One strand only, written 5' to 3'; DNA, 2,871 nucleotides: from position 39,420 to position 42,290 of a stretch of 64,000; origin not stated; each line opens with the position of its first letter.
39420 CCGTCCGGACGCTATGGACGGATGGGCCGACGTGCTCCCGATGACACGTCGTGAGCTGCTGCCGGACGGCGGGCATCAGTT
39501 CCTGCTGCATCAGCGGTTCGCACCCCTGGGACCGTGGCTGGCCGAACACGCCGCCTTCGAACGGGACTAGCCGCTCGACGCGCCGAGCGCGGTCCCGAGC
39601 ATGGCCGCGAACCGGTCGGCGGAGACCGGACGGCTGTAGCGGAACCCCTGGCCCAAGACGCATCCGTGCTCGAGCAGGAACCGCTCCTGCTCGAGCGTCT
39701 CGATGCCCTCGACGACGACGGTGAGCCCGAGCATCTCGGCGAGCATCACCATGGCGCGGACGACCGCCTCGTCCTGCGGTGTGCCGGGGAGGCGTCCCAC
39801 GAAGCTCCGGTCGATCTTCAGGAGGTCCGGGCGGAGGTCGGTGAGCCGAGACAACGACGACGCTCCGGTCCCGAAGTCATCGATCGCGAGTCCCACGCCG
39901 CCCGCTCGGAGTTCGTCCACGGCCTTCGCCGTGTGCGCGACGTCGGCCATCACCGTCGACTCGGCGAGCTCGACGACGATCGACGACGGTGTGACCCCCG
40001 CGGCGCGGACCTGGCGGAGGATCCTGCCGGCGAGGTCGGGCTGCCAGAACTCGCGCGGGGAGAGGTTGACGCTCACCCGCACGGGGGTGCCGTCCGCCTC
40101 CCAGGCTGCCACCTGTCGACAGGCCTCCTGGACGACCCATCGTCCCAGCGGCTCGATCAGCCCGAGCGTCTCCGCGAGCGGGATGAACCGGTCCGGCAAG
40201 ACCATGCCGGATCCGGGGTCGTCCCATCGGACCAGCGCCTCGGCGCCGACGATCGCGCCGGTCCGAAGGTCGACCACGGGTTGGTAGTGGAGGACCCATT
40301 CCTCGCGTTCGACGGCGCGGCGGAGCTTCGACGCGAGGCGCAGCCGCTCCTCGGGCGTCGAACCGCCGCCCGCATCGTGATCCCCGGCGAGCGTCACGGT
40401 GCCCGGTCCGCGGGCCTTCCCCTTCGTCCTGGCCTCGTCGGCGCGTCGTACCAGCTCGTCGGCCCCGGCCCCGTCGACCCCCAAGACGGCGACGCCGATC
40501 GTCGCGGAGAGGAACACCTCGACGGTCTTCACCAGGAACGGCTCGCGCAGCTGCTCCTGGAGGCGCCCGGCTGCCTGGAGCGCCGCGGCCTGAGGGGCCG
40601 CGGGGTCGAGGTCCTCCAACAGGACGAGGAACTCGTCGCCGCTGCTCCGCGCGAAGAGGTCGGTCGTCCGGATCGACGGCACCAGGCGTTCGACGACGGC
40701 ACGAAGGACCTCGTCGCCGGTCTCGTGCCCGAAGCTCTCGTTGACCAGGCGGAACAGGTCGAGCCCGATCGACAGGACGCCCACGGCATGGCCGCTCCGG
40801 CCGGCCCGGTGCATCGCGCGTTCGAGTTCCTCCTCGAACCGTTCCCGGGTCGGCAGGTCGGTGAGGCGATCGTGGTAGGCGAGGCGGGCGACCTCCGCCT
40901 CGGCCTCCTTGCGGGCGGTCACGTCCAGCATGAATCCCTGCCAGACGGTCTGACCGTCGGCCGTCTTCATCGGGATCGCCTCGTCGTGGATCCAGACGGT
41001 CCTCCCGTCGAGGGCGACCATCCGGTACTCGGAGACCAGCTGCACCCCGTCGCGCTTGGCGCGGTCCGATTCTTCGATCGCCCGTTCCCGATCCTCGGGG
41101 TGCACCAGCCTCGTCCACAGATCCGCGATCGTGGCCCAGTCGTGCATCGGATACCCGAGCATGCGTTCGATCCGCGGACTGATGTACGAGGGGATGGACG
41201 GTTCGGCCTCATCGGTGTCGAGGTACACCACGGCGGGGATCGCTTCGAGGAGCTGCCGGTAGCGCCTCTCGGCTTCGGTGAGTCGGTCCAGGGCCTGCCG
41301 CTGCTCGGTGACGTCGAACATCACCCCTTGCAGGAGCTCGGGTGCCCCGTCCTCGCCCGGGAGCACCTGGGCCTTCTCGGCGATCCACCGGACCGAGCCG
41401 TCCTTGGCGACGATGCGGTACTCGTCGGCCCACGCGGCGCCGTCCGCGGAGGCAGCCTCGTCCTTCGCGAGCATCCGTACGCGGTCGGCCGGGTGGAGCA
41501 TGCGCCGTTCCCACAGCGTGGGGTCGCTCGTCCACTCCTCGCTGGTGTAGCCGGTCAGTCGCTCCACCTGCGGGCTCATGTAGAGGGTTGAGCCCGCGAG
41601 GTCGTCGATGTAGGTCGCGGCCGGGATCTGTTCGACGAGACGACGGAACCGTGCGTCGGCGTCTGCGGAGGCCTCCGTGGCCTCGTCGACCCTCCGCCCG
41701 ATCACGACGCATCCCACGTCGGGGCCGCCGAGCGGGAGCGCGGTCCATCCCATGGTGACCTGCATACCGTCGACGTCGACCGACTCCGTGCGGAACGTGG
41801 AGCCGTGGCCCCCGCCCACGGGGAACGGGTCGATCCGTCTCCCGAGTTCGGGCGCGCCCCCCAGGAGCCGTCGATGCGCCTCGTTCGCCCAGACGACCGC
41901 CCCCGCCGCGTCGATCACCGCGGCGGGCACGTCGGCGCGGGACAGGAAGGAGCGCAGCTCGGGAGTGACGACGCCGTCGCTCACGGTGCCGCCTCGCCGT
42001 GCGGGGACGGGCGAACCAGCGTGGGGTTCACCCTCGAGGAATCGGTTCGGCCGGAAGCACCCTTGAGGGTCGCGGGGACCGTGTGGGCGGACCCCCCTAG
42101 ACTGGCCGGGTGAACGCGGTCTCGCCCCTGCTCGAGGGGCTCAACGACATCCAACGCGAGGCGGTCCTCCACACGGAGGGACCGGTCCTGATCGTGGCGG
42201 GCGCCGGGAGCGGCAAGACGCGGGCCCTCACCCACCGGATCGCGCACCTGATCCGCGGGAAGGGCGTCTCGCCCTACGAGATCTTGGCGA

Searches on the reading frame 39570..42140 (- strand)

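Call 52: search_protein_families(library=pfam, proteins=[window:39570-42140:-], max_evalue=0.001)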
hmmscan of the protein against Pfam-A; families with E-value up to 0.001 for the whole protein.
window:39570-42140:- (857 aa): 8 families
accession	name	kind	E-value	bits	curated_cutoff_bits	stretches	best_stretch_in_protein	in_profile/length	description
PF00563.25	EAL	-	4.5e-72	242.7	31.3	1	605-838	3-236/236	EAL domain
PF08447.18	PAS_3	-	3.2e-38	130.3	25.6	2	186-274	2-89/89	PAS fold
PF00990.26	GGDEF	-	4.3e-36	124.6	23.8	1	421-578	1-158/161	Diguanylate cyclase, GGDEF domain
PF13188.13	PAS_8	-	5e-16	58.4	21.8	1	163-204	1-43/65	PAS domain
PF00989.32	PAS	-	9.6e-16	58.2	22.6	1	164-273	2-109/113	PAS fold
PF13426.13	PAS_9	-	1.1e-14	55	27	2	175-279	3-103/103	PAS domain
PF08448.16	PAS_4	-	4.7e-08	33.7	23.1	1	169-282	1-110/110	PAS fold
PF17765.7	MLTR_LBD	-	0.00068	20.2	26.3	1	58-100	1-44/168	MmyB-like transcription regulator ligand binding domain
